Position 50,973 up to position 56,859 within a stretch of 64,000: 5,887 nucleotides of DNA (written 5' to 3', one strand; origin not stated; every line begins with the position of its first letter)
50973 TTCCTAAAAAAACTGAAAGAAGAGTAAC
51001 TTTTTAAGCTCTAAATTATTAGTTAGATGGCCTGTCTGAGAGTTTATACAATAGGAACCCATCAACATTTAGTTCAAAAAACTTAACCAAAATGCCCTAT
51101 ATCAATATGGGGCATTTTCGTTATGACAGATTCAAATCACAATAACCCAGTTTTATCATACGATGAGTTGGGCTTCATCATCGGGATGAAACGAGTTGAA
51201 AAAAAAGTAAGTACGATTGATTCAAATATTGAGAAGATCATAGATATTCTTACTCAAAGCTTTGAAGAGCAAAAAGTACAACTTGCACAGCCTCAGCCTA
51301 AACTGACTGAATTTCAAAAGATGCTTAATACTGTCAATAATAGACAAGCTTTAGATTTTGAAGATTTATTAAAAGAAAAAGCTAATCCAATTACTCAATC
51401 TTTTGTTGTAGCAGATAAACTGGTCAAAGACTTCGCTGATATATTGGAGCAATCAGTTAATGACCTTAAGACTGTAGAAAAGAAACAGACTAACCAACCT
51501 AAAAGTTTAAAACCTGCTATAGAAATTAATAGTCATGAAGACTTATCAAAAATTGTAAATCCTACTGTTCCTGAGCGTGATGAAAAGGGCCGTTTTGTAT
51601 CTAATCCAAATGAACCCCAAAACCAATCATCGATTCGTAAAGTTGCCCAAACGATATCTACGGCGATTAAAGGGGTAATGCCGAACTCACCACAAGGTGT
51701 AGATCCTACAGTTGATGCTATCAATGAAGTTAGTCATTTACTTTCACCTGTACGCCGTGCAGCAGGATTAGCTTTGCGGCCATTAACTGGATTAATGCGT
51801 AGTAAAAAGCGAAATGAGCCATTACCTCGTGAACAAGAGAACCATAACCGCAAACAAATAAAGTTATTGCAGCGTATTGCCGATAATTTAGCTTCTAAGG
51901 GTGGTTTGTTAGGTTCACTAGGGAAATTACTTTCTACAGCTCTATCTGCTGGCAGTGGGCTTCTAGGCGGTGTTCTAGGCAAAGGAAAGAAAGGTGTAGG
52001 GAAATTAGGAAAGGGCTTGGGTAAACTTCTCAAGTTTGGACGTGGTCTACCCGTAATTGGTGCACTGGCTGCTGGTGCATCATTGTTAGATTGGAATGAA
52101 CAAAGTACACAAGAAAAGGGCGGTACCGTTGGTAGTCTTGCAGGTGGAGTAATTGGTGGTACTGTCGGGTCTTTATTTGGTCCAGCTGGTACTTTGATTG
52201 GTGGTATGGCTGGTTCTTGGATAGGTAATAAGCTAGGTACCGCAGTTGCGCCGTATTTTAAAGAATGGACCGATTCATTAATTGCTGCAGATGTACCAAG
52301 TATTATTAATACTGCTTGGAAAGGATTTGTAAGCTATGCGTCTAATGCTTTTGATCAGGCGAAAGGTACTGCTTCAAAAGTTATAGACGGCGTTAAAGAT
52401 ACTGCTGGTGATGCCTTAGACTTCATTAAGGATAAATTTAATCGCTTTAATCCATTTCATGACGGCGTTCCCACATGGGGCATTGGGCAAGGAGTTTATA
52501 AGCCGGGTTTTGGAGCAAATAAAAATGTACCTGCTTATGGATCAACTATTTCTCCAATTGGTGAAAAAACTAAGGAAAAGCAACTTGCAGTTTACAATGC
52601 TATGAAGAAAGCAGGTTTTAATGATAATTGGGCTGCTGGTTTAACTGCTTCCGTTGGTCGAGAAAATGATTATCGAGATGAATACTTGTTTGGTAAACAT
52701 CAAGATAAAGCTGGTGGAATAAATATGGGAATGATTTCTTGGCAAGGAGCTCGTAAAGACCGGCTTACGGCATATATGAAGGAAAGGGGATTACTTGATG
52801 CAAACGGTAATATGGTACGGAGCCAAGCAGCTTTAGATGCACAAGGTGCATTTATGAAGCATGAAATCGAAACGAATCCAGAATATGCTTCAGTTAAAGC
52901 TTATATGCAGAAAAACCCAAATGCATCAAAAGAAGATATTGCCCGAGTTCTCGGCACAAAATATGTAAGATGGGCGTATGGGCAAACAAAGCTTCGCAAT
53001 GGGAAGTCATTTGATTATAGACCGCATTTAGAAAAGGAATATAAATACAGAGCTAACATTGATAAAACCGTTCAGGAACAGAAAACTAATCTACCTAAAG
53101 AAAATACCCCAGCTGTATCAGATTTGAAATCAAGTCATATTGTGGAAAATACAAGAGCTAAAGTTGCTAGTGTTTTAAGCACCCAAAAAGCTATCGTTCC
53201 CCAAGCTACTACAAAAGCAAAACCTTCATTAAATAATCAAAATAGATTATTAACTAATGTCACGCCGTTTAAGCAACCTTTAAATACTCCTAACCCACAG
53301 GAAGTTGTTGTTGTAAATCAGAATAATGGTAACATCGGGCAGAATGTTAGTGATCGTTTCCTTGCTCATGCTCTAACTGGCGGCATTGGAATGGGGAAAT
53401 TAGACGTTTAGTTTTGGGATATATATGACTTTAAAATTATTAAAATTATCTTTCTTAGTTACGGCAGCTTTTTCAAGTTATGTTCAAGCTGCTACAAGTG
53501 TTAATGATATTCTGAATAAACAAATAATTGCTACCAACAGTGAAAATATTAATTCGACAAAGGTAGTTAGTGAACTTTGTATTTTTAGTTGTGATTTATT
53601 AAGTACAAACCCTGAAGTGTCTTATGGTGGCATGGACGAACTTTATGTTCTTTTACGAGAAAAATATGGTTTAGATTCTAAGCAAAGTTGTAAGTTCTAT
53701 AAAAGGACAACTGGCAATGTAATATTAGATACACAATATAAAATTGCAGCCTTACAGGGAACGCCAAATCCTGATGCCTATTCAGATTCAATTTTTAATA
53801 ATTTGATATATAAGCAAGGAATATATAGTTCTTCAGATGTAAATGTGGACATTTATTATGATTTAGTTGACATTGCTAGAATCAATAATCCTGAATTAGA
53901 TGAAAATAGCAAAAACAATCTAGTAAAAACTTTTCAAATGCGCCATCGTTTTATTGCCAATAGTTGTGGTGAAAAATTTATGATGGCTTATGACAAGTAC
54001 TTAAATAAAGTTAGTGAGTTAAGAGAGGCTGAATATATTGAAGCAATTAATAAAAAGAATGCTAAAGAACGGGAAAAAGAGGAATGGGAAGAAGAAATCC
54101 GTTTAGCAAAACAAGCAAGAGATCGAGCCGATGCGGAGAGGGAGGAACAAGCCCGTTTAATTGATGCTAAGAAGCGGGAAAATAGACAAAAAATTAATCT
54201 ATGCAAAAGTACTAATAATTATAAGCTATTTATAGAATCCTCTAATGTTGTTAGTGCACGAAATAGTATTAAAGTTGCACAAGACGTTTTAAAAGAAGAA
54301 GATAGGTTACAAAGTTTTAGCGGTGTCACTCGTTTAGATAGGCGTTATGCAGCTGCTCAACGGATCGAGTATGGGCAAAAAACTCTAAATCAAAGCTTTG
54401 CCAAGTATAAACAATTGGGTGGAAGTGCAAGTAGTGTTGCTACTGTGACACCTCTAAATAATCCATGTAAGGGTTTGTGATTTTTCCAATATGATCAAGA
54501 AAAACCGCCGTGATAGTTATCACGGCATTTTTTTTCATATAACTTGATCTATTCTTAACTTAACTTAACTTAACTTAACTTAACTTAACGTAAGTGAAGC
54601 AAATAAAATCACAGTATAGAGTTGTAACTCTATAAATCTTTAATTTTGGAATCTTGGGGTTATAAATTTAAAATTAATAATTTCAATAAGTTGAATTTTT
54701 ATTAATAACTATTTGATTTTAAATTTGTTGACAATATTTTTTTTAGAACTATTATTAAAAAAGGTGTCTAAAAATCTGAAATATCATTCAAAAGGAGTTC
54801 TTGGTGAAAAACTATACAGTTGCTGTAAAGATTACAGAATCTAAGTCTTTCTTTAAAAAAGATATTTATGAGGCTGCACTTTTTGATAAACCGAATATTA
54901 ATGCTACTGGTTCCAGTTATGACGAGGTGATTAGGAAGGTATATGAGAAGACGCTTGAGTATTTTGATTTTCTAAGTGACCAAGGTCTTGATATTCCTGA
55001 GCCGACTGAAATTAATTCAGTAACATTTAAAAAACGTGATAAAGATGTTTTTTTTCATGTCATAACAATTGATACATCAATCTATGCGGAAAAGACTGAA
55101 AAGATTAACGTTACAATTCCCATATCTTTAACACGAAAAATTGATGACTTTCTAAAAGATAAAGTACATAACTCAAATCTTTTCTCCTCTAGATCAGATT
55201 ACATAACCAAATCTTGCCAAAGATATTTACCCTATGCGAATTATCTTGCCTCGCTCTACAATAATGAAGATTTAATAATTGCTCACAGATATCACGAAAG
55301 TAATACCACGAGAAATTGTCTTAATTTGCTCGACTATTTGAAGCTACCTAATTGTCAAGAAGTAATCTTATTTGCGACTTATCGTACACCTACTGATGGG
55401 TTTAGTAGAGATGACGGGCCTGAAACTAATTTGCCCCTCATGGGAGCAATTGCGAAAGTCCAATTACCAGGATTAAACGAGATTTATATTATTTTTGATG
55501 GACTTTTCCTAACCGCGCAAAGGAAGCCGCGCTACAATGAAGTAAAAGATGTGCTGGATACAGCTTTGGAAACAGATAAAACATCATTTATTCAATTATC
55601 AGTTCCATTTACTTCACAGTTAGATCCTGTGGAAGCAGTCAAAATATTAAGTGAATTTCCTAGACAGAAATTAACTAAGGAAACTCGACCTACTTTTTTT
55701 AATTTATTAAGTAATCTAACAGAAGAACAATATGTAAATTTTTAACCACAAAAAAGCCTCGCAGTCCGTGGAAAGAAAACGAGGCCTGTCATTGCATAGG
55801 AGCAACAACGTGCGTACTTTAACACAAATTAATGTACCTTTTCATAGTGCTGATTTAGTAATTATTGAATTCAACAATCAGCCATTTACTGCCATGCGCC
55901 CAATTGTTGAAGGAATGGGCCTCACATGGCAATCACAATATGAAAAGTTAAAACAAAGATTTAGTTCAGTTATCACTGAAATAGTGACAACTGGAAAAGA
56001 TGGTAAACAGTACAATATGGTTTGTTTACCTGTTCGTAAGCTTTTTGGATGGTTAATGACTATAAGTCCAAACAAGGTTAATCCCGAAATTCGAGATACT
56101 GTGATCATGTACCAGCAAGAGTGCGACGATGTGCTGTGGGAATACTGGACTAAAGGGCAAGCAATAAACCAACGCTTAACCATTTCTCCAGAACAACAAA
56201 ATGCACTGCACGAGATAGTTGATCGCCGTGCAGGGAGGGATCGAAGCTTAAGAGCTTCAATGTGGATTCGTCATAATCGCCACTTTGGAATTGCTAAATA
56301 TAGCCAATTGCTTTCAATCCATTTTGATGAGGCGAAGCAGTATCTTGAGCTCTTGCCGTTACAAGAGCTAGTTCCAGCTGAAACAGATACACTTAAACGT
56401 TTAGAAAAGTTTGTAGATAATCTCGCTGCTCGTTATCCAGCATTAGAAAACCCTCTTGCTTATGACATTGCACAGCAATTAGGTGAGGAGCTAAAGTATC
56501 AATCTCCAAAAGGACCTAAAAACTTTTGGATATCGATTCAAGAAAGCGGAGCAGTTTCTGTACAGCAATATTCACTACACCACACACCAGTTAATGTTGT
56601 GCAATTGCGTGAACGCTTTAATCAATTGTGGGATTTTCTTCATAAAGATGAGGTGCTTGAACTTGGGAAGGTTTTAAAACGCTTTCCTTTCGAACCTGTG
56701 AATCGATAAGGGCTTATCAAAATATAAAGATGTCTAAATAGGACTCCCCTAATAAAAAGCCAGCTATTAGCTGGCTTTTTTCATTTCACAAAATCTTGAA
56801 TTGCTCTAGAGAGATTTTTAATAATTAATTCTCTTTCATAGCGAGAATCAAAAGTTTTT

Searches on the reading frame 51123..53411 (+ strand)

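Call 8: search_protein_families(library=phrogs, proteins=[window:51123-53411:+], max_evalue=0.001)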
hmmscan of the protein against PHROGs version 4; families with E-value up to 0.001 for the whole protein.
window:51123-53411:+ (762 aa): 6 families
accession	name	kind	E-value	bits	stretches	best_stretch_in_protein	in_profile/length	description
phrog_6922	-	unknown function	0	1329.4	1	4-762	1-768/768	-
phrog_19273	-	unknown function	3.8e-21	74.1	1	487-653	736-908/4846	-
phrog_167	-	tail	4e-11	42.4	1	22-706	464-900/1555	tail length tape measure protein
phrog_1047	-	tail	1.6e-09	37.4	1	232-389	771-913/1251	tail associated lysin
phrog_11489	-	unknown function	1.9e-09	37.2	1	286-441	668-827/1717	-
phrog_16692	-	unknown function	0.00011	21.8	1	251-423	645-796/1107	-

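Call 14: search_protein_families(library=pfam, proteins=[window:51123-53411:+], max_evalue=0.01)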
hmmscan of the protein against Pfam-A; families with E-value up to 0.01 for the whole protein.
window:51123-53411:+ (762 aa): 1 family
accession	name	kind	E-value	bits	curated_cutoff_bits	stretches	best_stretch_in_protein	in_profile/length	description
PF18013.6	Phage_lysozyme2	-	1.9e-10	41.5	28.2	1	487-621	3-123/140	Phage tail lysozyme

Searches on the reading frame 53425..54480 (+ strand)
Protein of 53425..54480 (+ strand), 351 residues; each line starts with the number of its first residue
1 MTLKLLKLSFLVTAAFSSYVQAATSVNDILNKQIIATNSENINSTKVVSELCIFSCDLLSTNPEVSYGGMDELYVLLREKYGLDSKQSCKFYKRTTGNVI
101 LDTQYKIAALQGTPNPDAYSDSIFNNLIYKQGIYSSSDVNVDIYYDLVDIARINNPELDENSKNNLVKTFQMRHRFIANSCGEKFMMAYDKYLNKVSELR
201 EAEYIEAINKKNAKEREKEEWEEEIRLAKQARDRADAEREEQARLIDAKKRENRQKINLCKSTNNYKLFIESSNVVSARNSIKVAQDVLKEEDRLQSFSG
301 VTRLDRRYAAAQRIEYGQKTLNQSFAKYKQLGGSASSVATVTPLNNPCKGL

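Call 8: search_protein_families(library=phrogs, proteins=[window:53425-54480:+], max_evalue=0.001)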
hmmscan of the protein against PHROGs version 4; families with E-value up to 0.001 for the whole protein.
window:53425-54480:+ (351 aa): 1 family
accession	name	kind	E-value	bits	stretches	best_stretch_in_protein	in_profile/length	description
phrog_12098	-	unknown function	3.4e-248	823.1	1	1-351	1-351/351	-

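Call 14: search_protein_families(library=pfam, proteins=[window:53425-54480:+], max_evalue=0.01)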
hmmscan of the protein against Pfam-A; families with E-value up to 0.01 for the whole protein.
window:53425-54480:+ (351 aa): 0 families

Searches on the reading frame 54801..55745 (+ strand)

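Call 8: search_protein_families(library=phrogs, proteins=[window:54801-55745:+], max_evalue=0.001)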
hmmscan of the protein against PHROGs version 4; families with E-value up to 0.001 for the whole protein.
window:54801-55745:+ (314 aa): 2 families
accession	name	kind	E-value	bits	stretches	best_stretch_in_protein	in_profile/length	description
phrog_11274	-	unknown function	1.6e-213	708.5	1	1-314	1-314/314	-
phrog_497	-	moron, auxiliary metabolic gene and host takeover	2.4e-12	48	1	31-140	33-137/342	toxin-antitoxin system HicB-like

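Call 14: search_protein_families(library=pfam, proteins=[window:54801-55745:+], max_evalue=0.01)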
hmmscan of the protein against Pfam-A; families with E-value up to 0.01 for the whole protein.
window:54801-55745:+ (314 aa): 1 family
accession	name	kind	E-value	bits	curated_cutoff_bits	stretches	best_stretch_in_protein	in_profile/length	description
PF15919.11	HicB_lk_antitox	-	6.4e-14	52.6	27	1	26-137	16-121/123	HicB_like antitoxin of bacterial toxin-antitoxin system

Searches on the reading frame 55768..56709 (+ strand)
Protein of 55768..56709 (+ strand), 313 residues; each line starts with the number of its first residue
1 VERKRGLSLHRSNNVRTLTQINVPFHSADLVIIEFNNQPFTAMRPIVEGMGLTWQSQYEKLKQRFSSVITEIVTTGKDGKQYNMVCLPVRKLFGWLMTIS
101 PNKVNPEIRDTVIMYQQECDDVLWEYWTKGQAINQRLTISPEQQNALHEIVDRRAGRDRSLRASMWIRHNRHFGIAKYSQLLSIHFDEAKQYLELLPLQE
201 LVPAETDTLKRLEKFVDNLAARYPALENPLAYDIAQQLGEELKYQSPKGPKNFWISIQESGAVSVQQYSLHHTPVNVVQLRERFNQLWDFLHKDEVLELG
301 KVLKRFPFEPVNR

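Call 8: search_protein_families(library=phrogs, proteins=[window:55768-56709:+], max_evalue=0.001)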
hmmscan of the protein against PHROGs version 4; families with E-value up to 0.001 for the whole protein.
window:55768-56709:+ (313 aa): 8 families
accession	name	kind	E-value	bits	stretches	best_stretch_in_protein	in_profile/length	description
phrog_2127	-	transcription regulation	5.1e-96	323.1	1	16-310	2-313/313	anti-repressor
phrog_11521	-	unknown function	3.2e-89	297.6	1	172-313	1-142/142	-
phrog_524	-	transcription regulation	1.3e-64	220.1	1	16-187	5-176/317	anti-repressor Ant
phrog_14366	-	unknown function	1e-41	142.8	1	20-123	3-107/122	-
phrog_245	-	transcription regulation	5.3e-28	99.4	1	17-221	35-230/319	anti-repressor Ant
phrog_7940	-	unknown function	1.6e-10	42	1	23-136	7-133/252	-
phrog_29922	-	unknown function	1.5e-09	38.8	1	22-156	10-147/230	-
phrog_2812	-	unknown function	0.00078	20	0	130-204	107-184/288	-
